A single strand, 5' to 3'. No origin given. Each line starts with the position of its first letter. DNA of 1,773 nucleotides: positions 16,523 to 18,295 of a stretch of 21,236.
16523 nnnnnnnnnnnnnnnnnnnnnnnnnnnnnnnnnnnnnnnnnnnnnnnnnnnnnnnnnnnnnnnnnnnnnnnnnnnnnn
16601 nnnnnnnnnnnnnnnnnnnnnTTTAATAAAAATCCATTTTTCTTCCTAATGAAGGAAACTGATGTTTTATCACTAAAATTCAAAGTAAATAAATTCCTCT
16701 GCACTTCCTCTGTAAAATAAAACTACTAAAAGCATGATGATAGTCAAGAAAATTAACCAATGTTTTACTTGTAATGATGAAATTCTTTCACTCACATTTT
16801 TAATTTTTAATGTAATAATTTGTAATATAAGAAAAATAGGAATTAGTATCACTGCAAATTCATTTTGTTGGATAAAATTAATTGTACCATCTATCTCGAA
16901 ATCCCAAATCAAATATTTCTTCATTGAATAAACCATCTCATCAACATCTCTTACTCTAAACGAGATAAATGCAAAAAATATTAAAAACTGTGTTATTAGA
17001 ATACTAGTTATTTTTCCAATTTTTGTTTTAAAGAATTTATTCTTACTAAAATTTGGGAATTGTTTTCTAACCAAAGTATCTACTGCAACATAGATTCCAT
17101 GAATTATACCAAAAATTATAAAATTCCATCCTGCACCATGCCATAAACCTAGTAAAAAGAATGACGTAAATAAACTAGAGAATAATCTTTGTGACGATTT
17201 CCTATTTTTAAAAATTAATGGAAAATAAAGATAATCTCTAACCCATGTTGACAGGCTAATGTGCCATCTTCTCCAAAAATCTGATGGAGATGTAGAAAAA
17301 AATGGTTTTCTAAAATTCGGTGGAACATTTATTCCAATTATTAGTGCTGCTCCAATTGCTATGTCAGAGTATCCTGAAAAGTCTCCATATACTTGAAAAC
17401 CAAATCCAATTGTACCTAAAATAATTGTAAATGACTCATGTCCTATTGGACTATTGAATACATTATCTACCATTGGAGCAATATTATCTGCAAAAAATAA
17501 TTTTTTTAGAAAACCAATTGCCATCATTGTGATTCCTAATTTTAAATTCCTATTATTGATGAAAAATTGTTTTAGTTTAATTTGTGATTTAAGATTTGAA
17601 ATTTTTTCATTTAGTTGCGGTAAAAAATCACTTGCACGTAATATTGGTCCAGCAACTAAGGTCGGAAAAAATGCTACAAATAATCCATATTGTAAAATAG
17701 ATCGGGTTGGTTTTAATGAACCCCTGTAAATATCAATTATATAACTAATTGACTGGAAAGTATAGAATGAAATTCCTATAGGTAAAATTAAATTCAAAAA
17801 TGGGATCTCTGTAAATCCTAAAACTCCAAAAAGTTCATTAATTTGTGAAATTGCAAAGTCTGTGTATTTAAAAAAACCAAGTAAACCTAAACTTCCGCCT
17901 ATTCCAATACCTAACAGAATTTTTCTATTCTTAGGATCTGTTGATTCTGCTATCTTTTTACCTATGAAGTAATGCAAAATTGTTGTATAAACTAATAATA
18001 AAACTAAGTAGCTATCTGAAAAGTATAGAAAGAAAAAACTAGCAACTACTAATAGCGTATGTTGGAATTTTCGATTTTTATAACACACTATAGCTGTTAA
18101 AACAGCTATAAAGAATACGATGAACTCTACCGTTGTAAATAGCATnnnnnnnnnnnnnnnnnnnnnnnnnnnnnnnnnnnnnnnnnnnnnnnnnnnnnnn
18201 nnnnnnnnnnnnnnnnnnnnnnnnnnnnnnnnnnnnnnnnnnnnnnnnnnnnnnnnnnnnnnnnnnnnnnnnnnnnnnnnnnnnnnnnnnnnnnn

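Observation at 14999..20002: GT2 / DltD-like / MBOAT / GT-C operon: an extracytoplasmic glycosylate-and-O-acylate module in an apparent archaeon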

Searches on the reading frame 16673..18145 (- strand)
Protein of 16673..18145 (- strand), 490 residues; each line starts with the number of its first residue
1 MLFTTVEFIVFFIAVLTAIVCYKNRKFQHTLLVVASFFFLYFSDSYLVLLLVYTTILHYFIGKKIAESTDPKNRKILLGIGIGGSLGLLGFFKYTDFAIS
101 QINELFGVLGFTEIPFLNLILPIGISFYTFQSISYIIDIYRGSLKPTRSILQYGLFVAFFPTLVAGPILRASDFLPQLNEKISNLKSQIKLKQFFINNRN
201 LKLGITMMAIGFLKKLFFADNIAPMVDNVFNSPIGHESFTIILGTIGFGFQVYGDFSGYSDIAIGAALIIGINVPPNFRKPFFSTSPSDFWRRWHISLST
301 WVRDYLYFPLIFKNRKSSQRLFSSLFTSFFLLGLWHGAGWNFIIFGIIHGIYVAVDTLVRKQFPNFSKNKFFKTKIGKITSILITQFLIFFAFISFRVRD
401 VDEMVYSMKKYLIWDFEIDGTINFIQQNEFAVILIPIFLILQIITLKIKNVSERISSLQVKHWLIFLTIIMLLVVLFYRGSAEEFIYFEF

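Call 4: search_protein_families(library=pfam, proteins=[window:16673-18145:-], max_evalue=0.01)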
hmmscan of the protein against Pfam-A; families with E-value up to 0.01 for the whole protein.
window:16673-18145:- (490 aa): 2 families
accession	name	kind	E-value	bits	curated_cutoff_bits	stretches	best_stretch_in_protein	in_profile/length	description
PF03062.24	MBOAT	-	2.2e-31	109.8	27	1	149-378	80-317/337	MBOAT, membrane-bound O-acyltransferase family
PF13813.11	MBOAT_2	-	0.00016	22.3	25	1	275-339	2-67/85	Membrane bound O-acyl transferase family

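Call 5: search_protein_families(library=ncbifam, proteins=[window:16673-18145:-], max_evalue=0.01)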
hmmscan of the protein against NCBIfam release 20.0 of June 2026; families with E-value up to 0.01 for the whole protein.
window:16673-18145:- (490 aa): 1 family
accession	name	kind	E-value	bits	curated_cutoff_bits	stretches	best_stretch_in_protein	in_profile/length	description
TIGR04091.1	LTA_dltB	equivalog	5.2e-51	174.1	375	1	8-396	9-376/380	D-alanyl-lipoteichoic acid biosynthesis protein DltB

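Call 7: find_encoding_contigs(protein=window:16673-18145:-, flank=10000, max_places=6)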
Protein window:16673-18145:- (490 aa): 8 contigs read that carry it; 5 places shown.
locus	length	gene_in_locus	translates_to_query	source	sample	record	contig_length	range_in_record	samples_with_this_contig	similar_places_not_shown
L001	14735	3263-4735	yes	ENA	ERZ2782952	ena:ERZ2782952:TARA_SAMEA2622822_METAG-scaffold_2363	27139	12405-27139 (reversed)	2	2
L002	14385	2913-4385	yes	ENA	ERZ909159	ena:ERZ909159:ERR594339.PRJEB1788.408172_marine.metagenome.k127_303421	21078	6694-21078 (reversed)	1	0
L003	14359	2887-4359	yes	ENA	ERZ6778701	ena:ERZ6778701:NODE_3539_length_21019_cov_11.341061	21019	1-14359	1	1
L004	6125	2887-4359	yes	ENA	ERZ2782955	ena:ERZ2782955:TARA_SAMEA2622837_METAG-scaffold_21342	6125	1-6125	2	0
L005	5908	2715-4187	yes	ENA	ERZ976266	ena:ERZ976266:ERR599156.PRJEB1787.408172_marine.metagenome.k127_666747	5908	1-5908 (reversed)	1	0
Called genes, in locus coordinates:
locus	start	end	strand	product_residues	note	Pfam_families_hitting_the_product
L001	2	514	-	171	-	?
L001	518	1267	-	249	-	PF03559:Hexose_dehydrat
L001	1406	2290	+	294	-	PF00535:Glycos_transf_2, PF13641:Glyco_tranf_2_3 (weak)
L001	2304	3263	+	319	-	PF27429:LB_356 (faint), PF07611:DUF1574 (faint)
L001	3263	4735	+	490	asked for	PF03062:MBOAT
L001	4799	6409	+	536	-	PF13231:PMT_2 (weak)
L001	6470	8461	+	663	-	PF02310:B12-binding, PF04055:Radical_SAM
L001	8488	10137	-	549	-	PF13231:PMT_2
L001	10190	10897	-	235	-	PF02353:CMAS (weak), PF13489:Methyltransf_23, PF07021:MetW (weak), PF13847:Methyltransf_31, PF08241:Methyltransf_11, PF08242:Methyltransf_12, PF13649:Methyltransf_25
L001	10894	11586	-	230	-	PF00535:Glycos_transf_2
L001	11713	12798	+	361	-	PF00155:Aminotran_1_2, PF01041:DegT_DnrJ_EryC1, PF01212:Beta_elim_lyase, PF01053:Cys_Met_Meta_PP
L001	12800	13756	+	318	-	PF01073:3Beta_HSD, PF01370:Epimerase, PF02719:Polysacc_synt_2, PF04321:RmlD_sub_bind, PF05368:NmrA, PF16363:GDP_Man_Dehyd, PF13460:NAD_binding_10, PF07993:NAD_binding_4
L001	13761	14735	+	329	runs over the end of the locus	PF00106:adh_short (weak), PF01073:3Beta_HSD, PF01370:Epimerase, PF02719:Polysacc_synt_2, PF04321:RmlD_sub_bind, PF05368:NmrA (weak), PF16363:GDP_Man_Dehyd, PF13460:NAD_binding_10, +1 more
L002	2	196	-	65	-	?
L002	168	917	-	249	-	PF03559:Hexose_dehydrat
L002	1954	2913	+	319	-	PF27429:LB_356 (faint), PF07611:DUF1574 (faint)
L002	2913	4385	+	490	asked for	PF03062:MBOAT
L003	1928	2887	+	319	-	PF27429:LB_356 (faint), PF07611:DUF1574 (faint)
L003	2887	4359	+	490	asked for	PF03062:MBOAT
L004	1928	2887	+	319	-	PF27429:LB_356 (faint), PF07611:DUF1574 (faint)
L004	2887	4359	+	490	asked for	PF03062:MBOAT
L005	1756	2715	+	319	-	PF27429:LB_356 (faint), PF07611:DUF1574 (faint)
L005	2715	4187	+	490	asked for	PF03062:MBOAT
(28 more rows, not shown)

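Call 27: find_homologous_proteins(query=window:16673-18145:-, max_evalue=1e-20)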
Query window:16673-18145:- (490 aa): 8000 proteins with E <= 1e-20 among 8000 candidates; the best 120 are listed.
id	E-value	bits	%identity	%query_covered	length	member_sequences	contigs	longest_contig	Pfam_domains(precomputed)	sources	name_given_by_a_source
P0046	0.0e+0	1065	100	100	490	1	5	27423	PF03062.25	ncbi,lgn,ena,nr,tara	ncbi:alginate O-acetyltransferase [bacterium]|nr:alginate O-acetyltransferase [bacterium]|tara:stran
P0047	5.7e-279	944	86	100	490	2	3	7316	PF03062.25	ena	-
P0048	7.3e-261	884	81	100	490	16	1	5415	PF03062.25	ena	-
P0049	1.0e-260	884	81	100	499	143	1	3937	PF03062.25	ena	-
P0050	9.1e-238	808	73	100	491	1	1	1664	PF03062.25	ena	-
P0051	2.4e-198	678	62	100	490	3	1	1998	PF03062.25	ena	-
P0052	1.8e-189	649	58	100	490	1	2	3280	PF03062.25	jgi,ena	-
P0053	4.4e-189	648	60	100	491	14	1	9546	PF03062.25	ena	-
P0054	1.7e-188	646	58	100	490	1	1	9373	PF03062.25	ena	-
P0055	2.5e-188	645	59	100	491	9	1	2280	PF03062.25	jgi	-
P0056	2.6e-188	645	61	100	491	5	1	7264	PF03062.25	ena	-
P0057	3.4e-188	645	59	100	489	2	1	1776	PF03062.25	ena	-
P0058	3.9e-188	644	60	100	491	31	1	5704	PF03062.25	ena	-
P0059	4.5e-188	644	60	100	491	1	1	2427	PF03062.25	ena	-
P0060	5.6e-188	644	59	100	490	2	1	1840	PF03062.25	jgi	-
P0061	7.3e-188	644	57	100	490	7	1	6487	PF03062.25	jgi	-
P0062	7.7e-188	644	57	100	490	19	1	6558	PF03062.25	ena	-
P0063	1.3e-187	643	59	100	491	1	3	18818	PF03062.25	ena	-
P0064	1.4e-187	643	58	100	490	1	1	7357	PF03062.25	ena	-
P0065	3.0e-187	642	59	100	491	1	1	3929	PF03062.25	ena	-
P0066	3.2e-187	641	59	100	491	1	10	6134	PF03062.25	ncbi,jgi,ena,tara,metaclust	tara:strand:+ start:60 stop:1535 length:1476 start_codon:yes stop_codon:yes gene_type:complete|metac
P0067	3.5e-187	641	59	100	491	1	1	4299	PF03062.25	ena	-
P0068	3.7e-187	641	59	100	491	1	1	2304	PF03062.25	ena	-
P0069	3.7e-187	641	59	100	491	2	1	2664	PF03062.25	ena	-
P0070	4.4e-187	641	59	100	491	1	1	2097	PF03062.25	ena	-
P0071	4.9e-187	641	58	100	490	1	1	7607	PF03062.25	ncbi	-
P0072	5.1e-187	641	59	100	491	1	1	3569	PF03062.25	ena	-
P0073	6.4e-187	640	60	100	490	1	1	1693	PF03062.25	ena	-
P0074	6.9e-187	640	59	100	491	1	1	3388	PF03062.25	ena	-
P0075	7.7e-187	640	58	100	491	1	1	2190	PF03062.25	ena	-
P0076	9.6e-187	640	58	100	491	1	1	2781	PF03062.25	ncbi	-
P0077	1.0e-186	640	59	100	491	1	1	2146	PF03062.25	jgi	-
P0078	1.2e-186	640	59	100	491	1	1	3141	PF03062.25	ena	-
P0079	1.8e-186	639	57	100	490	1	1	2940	PF03062.25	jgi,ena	-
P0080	1.9e-186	639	59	100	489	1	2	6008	PF03062.25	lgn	-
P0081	2.1e-186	639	60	100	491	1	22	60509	PF03062.25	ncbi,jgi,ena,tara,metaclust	tara:strand:+ start:13416 stop:14891 length:1476 start_codon:yes stop_codon:yes gene_type:complete|m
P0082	2.2e-186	639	60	100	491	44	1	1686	PF03062.25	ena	-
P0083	2.5e-186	639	59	100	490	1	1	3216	PF03062.25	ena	-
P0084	2.7e-186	638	58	100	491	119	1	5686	PF03062.25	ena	-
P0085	3.6e-186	638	58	100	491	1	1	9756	PF03062.25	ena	-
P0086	3.7e-186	638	59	100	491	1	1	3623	PF03062.25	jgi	-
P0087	4.3e-186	638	58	100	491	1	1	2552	PF03062.25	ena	-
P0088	5.2e-186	637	58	100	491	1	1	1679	PF03062.25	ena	-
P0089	6.5e-186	637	57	100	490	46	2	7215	PF03062.25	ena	-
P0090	7.5e-186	637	58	100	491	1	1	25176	PF03062.25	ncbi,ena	-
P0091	1.2e-185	636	59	100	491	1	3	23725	PF03062.25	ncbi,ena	-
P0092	1.5e-185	636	58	100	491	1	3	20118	PF03062.25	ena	-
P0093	1.6e-185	636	57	100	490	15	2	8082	PF03062.25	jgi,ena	-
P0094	1.6e-185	636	60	100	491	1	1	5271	PF03062.25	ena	-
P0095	1.6e-185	636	58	100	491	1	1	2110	PF03062.25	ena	-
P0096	2.0e-185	636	59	100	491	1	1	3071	PF03062.25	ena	-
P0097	2.2e-185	635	59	100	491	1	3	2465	PF03062.25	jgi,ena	jgi:D-alanyl-lipoteichoic acid acyltransferase DltB (MBOAT superfamily)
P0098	2.8e-185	635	59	100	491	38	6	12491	PF03062.25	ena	-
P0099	3.9e-185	635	58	100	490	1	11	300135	PF03062.25,PF13813.12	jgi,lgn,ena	jgi:D-alanyl-lipoteichoic acid acyltransferase DltB (MBOAT superfamily)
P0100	6.1e-185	634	57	100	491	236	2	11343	PF03062.25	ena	-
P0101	6.4e-185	634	59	100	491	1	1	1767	PF03062.25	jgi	-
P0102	9.1e-185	633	59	100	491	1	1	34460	PF03062.25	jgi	jgi:alginate O-acetyltransferase complex protein AlgI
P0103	1.7e-184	632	56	100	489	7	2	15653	PF03062.25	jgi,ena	-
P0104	1.8e-184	632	59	100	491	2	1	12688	PF03062.25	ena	-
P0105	1.8e-184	632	59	100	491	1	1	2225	PF03062.25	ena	-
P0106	1.8e-184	632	59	100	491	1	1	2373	PF03062.25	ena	-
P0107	1.9e-184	632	58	100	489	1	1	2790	PF03062.25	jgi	-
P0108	2.2e-184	632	58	100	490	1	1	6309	PF03062.25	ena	-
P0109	2.3e-184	632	59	100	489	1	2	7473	PF03062.25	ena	-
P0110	2.4e-184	632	59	100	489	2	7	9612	PF03062.25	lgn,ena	-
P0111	2.4e-184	632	60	100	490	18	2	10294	PF03062.25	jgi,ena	-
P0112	2.7e-184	632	59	100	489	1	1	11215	PF03062.25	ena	-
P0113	3.0e-184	632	59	100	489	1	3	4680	PF03062.25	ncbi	-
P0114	3.2e-184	632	57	100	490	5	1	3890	PF03062.25,PF13813.12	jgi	-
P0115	5.6e-184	631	59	100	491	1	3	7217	PF03062.25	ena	-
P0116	6.4e-184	631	59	100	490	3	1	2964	PF03062.25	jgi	-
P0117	7.4e-184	630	58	100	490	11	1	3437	PF03062.25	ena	-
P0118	8.3e-184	630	59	100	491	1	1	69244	PF03062.25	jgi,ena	-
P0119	8.5e-184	630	57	100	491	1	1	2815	PF03062.25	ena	-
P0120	9.3e-184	630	59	100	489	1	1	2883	PF03062.25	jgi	jgi:alginate O-acetyltransferase complex protein AlgI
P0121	9.6e-184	630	59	100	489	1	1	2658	PF03062.25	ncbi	-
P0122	1.2e-183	630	59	100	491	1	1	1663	PF03062.25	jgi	-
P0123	1.2e-183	630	58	100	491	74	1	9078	PF03062.25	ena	-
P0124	1.5e-183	629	59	100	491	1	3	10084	PF03062.25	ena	-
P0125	1.6e-183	629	59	100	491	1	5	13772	PF03062.25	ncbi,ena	-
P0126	1.7e-183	629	59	100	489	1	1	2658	PF03062.25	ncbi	-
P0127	2.4e-183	629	60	100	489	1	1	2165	PF03062.25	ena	-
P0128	2.4e-183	629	59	100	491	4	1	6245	PF03062.25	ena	-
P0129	2.4e-183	629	58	100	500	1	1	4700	PF03062.25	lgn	-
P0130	3.1e-183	628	59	100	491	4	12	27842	PF03062.25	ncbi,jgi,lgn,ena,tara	tara:strand:+ start:2446 stop:3921 length:1476 start_codon:yes stop_codon:yes gene_type:complete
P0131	3.3e-183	628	59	100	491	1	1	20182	PF03062.25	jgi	-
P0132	3.4e-183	628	59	100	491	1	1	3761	PF03062.25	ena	-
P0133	3.7e-183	628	58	100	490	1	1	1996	PF03062.25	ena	-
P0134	3.7e-183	628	59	100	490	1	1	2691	PF03062.25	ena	-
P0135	3.9e-183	628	58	100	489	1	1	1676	PF03062.25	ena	-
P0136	4.1e-183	628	59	100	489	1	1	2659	PF03062.25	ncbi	-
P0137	5.8e-183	627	58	100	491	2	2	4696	PF03062.25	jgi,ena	jgi:alginate O-acetyltransferase complex protein AlgI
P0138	6.3e-183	627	59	100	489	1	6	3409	PF03062.25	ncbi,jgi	jgi:D-alanyl-lipoteichoic acid acyltransferase DltB (MBOAT superfamily)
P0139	6.3e-183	627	57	100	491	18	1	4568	PF03062.25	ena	-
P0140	7.9e-183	627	59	100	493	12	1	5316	PF03062.25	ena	-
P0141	9.8e-183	627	59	100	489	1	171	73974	PF03062.25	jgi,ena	jgi:D-alanyl-lipoteichoic acid acyltransferase DltB (MBOAT superfamily)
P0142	1.0e-182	627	59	100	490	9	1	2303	PF03062.25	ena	-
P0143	1.6e-182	626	58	100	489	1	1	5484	PF03062.25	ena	-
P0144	1.6e-182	626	59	100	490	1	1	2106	PF03062.25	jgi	jgi:D-alanyl-lipoteichoic acid acyltransferase DltB (MBOAT superfamily)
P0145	1.9e-182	626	57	100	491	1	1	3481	PF03062.25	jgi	jgi:alginate O-acetyltransferase complex protein AlgI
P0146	2.1e-182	626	59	100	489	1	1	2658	PF03062.25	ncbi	-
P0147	2.2e-182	626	58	100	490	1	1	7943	PF03062.25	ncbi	-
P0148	4.4e-182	625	58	100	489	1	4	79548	PF03062.25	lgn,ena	-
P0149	4.6e-182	624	57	100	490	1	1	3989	PF03062.25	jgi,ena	-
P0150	5.1e-182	624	59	100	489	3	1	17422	PF03062.25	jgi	-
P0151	5.4e-182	624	59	100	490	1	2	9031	PF03062.25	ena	-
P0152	5.6e-182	624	58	100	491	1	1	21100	PF03062.25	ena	-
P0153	6.0e-182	624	57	100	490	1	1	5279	PF03062.25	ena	-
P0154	6.1e-182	624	57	100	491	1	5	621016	PF03062.25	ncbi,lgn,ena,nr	ncbi:MAG: MBOAT family protein [Crenarchaeota archaeon]|nr:MAG: MBOAT family protein [Thermoproteota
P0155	7.4e-182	624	57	100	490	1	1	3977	PF03062.25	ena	-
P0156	7.9e-182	624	58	100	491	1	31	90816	PF03062.25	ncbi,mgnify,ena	mgnify:FL=1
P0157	8.6e-182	624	58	100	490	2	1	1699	PF03062.25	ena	-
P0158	1.1e-181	623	56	100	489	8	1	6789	PF03062.25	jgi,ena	-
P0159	1.3e-181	623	58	100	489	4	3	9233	PF03062.25,PF13813.12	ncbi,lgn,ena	-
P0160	1.3e-181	623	58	100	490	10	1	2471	PF03062.25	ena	-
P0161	1.4e-181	623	61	96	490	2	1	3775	PF03062.25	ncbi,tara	tara:strand:+ start:1838 stop:3310 length:1473 start_codon:yes stop_codon:yes gene_type:complete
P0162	1.4e-181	623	58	100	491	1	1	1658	PF03062.25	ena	-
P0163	1.5e-181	623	57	100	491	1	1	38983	PF03062.25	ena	-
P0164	1.7e-181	623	58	100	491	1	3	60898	PF03062.25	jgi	-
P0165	1.7e-181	623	57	100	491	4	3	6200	PF03062.25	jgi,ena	-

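Call 28: find_encoding_contigs(protein=P0154, flank=10000, max_places=3)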
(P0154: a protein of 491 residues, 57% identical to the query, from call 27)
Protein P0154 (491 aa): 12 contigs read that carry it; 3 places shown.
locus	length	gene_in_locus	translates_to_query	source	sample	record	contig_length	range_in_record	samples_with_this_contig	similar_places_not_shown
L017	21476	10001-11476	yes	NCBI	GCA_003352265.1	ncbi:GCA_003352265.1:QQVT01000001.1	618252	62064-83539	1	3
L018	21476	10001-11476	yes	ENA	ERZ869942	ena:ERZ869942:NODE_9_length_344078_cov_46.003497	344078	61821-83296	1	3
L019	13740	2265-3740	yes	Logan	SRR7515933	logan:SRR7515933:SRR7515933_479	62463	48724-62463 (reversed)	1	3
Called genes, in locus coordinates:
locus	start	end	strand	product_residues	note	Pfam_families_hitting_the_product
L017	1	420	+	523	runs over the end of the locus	PF23545:Zn_ribbon_HMPTM, PF04055:Radical_SAM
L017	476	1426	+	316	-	PF13439:Glyco_transf_4, PF13692:Glyco_trans_1_4, PF00534:Glycos_transf_1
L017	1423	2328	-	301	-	PF00106:adh_short (weak), PF01073:3Beta_HSD, PF01370:Epimerase, PF02719:Polysacc_synt_2, PF04321:RmlD_sub_bind, PF08659:KR (weak), PF13460:NAD_binding_10 (weak), PF16363:GDP_Man_Dehyd, +1 more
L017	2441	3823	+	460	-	PF03721:UDPG_MGDP_dh_N, PF00984:UDPG_MGDP_dh, PF03720:UDPG_MGDP_dh_C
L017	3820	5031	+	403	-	PF00733:Asn_synthase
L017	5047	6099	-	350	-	PF13692:Glyco_trans_1_4, PF00534:Glycos_transf_1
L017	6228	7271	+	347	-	PF13489:Methyltransf_23, PF13847:Methyltransf_31, PF08241:Methyltransf_11, PF08242:Methyltransf_12, PF13649:Methyltransf_25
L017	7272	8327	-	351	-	PF13692:Glyco_trans_1_4, PF00534:Glycos_transf_1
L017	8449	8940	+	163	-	-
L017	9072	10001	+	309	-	PF07611:DUF1574 (faint)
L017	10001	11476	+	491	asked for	PF03062:MBOAT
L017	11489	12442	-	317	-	PF00149:Metallophos (weak), PF14008:Metallophos_C (weak)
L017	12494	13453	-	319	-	-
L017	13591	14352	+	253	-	PF05711:TylF, PF13578:Methyltransf_24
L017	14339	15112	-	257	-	PF13489:Methyltransf_23, PF01209:Ubie_methyltran (weak), PF13847:Methyltransf_31, PF08241:Methyltransf_11, PF08242:Methyltransf_12, PF13649:Methyltransf_25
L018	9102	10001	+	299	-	PF07611:DUF1574 (faint)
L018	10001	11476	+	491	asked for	PF03062:MBOAT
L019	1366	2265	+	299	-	PF07611:DUF1574 (faint)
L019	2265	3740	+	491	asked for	PF03062:MBOAT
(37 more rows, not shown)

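Call 43: find_encoding_contigs(protein=P0047, flank=8000, max_places=3)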
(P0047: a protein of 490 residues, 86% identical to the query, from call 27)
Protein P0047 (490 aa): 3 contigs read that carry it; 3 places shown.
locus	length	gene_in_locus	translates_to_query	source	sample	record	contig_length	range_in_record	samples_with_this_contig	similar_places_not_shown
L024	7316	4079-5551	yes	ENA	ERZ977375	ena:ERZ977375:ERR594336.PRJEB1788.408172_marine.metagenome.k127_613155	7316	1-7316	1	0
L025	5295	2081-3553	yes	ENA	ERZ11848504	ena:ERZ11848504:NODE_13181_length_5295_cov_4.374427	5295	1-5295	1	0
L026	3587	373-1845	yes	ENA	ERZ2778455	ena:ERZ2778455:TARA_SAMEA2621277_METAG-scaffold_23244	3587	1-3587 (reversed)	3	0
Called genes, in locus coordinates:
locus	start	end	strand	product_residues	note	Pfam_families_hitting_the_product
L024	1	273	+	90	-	?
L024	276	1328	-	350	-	PF01408:GFO_IDH_MocA, PF22725:GFO_IDH_MocA_C3, PF02894:GFO_IDH_MocA_C (weak)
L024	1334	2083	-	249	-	PF03559:Hexose_dehydrat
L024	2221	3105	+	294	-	PF00535:Glycos_transf_2, PF13641:Glyco_tranf_2_3 (weak)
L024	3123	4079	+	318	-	-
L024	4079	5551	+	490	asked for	PF03062:MBOAT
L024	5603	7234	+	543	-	PF13231:PMT_2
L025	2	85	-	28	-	?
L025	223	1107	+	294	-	PF00535:Glycos_transf_2, PF13641:Glyco_tranf_2_3 (weak)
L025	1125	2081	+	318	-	-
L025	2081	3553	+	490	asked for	PF03062:MBOAT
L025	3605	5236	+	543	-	PF13231:PMT_2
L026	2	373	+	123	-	?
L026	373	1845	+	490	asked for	PF03062:MBOAT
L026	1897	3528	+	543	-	PF13231:PMT_2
